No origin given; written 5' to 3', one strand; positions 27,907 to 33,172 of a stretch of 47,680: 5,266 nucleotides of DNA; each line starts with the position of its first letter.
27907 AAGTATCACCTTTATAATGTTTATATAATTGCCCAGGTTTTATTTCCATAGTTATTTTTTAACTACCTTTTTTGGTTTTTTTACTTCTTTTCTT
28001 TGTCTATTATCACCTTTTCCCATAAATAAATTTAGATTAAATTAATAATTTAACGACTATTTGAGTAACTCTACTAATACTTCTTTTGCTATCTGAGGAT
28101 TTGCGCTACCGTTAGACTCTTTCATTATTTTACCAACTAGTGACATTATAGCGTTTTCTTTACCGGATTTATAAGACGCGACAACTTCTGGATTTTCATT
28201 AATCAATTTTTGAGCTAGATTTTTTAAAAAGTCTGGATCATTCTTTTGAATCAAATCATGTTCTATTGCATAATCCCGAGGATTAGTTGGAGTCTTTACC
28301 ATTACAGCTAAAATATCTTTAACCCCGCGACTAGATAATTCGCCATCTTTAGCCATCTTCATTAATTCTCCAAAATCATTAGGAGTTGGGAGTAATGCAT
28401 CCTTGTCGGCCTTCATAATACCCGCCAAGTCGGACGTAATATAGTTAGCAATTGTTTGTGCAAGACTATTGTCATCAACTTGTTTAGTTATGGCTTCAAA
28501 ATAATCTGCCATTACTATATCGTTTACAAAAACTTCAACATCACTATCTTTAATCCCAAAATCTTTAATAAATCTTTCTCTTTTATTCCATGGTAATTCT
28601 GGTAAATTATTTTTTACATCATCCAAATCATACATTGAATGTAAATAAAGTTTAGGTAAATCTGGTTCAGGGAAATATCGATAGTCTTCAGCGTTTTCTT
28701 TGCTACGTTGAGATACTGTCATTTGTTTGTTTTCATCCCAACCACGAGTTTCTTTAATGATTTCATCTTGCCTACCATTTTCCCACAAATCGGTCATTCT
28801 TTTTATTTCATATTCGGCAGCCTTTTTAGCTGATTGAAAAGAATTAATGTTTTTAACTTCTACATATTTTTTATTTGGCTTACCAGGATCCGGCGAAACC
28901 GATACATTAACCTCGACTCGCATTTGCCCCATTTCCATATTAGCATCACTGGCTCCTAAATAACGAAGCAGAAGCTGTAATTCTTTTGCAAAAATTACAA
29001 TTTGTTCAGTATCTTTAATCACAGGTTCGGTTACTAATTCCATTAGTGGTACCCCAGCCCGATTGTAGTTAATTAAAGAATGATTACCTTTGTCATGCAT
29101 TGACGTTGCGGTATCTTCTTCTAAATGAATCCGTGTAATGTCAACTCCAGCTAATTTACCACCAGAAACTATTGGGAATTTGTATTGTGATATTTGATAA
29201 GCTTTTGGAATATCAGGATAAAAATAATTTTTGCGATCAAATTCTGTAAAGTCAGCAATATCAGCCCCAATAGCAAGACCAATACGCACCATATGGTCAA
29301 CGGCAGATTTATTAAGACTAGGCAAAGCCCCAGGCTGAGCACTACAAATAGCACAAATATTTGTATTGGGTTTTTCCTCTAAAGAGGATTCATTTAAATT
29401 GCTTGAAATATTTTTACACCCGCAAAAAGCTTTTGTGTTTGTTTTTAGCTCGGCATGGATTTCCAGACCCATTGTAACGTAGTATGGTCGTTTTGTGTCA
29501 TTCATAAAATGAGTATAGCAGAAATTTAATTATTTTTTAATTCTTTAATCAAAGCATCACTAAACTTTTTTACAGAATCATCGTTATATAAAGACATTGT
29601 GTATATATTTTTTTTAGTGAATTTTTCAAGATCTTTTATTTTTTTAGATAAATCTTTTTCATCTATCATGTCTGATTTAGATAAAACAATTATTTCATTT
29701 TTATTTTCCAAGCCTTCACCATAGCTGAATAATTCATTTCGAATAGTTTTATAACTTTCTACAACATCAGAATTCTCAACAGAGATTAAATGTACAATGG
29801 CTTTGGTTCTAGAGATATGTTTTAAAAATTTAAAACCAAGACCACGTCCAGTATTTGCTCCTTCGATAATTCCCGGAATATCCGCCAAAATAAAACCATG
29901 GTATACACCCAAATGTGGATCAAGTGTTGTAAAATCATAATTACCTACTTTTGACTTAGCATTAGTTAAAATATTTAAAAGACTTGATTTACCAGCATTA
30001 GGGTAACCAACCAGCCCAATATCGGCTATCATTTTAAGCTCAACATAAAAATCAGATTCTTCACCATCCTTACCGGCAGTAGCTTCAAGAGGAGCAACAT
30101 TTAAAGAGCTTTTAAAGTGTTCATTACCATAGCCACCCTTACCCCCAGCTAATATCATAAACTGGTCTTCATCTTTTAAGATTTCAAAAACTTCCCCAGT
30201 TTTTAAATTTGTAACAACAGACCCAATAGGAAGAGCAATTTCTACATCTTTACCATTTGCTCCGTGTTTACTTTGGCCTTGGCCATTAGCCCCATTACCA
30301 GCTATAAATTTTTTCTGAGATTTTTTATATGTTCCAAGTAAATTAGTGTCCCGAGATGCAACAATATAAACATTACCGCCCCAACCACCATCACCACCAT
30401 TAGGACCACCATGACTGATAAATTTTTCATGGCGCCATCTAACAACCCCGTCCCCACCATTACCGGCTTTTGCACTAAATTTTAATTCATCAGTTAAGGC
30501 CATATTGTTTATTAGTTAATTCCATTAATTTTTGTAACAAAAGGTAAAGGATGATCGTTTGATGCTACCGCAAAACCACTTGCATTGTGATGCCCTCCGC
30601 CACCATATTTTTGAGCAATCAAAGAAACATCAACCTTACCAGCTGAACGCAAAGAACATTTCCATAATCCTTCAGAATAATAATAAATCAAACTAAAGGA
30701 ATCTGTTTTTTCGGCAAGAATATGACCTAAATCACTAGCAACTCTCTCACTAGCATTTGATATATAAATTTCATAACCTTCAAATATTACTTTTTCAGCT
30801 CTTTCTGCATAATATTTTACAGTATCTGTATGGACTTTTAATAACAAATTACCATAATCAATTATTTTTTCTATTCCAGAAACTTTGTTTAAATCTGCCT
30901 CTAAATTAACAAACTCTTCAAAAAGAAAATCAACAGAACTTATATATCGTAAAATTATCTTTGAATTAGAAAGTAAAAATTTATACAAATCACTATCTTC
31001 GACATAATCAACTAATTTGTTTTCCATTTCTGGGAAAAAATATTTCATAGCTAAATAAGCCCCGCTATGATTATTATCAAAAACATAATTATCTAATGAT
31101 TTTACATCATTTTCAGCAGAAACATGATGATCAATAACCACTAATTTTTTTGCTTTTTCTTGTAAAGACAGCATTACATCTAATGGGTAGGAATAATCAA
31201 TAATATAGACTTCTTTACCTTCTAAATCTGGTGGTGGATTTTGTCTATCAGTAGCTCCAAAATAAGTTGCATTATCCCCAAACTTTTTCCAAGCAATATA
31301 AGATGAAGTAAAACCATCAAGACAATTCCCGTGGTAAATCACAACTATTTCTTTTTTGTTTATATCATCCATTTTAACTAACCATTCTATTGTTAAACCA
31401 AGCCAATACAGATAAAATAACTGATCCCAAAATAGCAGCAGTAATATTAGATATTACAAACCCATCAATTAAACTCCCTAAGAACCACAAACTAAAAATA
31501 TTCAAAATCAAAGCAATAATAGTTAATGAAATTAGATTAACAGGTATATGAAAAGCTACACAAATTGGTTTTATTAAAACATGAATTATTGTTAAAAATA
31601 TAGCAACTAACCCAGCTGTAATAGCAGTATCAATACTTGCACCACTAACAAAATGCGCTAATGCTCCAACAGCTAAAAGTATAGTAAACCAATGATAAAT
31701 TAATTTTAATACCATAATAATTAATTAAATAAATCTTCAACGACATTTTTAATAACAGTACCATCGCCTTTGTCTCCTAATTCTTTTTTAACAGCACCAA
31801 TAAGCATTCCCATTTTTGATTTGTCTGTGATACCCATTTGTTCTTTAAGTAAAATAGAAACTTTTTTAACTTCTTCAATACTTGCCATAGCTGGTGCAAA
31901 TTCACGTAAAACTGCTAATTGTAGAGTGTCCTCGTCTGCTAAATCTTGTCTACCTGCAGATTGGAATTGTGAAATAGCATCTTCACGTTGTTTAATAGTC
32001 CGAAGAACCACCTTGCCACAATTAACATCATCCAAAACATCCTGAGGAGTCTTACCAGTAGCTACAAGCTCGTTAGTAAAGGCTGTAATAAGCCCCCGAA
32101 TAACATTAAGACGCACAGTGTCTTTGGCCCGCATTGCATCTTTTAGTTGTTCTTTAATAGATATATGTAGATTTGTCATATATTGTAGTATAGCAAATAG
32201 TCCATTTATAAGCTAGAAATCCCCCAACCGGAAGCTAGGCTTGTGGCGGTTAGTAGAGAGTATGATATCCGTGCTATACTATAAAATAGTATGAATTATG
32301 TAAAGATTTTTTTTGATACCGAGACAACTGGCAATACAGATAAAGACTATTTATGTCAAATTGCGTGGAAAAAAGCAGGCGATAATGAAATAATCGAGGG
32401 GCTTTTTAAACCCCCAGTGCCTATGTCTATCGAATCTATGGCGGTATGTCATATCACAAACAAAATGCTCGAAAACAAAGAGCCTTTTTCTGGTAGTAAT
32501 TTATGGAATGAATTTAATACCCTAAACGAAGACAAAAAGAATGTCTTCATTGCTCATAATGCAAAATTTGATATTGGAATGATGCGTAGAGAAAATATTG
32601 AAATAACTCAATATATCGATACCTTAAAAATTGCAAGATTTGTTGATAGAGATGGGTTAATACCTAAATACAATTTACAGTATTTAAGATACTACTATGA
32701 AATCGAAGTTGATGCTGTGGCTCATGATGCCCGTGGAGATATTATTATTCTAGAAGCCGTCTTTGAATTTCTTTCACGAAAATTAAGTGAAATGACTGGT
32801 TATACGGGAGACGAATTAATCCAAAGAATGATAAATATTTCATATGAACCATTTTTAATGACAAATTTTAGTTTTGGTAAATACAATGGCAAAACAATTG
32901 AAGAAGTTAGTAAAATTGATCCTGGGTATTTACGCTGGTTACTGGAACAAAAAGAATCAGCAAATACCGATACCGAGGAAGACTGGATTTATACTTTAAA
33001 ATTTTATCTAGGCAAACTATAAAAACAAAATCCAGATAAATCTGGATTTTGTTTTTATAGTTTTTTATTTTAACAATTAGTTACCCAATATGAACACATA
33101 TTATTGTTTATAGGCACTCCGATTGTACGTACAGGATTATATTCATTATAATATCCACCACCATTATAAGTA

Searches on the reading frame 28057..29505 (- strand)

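Call 35: search_protein_families(library=pfam, proteins=[window:28057-29505:-], max_evalue=0.0001)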
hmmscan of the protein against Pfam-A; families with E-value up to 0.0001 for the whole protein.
window:28057-29505:- (482 aa): 2 families
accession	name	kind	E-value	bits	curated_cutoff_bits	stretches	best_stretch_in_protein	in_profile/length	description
PF02934.20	GatB_N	-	3.4e-99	331.9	23.4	1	11-289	2-272/277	GatB/GatE catalytic domain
PF02637.23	GatB_Yqey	-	5.2e-31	107.9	27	1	334-481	1-148/148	GatB domain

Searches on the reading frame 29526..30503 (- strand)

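Call 35: search_protein_families(library=pfam, proteins=[window:29526-30503:-], max_evalue=0.0001)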
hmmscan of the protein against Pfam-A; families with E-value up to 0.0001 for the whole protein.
window:29526-30503:- (325 aa): 3 families
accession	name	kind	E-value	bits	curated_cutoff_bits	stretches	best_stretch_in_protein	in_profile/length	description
PF01018.28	GTP1_OBG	-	2e-44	151.3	27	1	5-158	2-155/155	GTP1/OBG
PF01926.29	MMR_HSR1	-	8.9e-25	87.4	21.9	1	162-276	2-113/113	50S ribosome-binding GTPase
PF02421.24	FeoB_N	-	3.3e-11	43.4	27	1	162-315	3-153/156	Ferrous iron transport protein B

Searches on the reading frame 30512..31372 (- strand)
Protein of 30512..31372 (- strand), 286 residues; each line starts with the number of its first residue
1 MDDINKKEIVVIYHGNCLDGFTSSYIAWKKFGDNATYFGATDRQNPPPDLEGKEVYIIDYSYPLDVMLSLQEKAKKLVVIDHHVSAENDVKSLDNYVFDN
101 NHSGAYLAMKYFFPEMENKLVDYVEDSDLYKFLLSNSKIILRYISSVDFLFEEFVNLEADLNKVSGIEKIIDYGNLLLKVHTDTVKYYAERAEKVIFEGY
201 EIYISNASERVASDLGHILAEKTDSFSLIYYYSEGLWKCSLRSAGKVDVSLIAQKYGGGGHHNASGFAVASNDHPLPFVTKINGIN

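Call 35: search_protein_families(library=pfam, proteins=[window:30512-31372:-], max_evalue=0.0001)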
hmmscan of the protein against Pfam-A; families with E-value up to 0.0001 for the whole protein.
window:30512-31372:- (286 aa): 1 family
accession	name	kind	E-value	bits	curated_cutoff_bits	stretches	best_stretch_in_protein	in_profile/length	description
PF02272.25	DHHA1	-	2.3e-06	28.4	25.9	1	207-270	17-84/102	DHHA1 domain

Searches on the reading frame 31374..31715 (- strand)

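Call 35: search_protein_families(library=pfam, proteins=[window:31374-31715:-], max_evalue=0.0001)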
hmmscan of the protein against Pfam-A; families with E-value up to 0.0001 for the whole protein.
window:31374-31715:- (113 aa): 1 family
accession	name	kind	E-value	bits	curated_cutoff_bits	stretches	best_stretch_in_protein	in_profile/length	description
PF04020.18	Phage_holin_4_2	-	2.1e-15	57.6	28.8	1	4-107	2-105/105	Mycobacterial 4 TMS phage holin, superfamily IV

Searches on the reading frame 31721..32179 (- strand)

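Call 35: search_protein_families(library=pfam, proteins=[window:31721-32179:-], max_evalue=0.0001)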
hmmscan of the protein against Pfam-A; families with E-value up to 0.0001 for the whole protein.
window:31721-32179:- (152 aa): 1 family
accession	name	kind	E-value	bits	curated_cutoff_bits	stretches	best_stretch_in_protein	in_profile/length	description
PF09424.15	YqeY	-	6.2e-29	101.4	27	1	8-149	4-141/143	Yqey-like protein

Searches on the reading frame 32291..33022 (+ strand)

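Call 35: search_protein_families(library=pfam, proteins=[window:32291-33022:+], max_evalue=0.0001)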
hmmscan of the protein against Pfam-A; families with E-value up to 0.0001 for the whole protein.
window:32291-33022:+ (243 aa): 3 families
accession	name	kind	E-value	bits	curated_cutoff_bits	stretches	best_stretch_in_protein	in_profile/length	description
PF00929.31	RNase_T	-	9e-15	56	24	1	6-154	1-160/164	Exonuclease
PF20600.3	ExoX-like_C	-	3.1e-13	49.3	26.5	1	193-220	1-28/30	Exodeoxyribonuclease X-like C-terminal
PF01612.26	DNA_pol_A_exo1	-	4.1e-07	30.4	23.6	1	5-116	22-109/173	3'-5' exonuclease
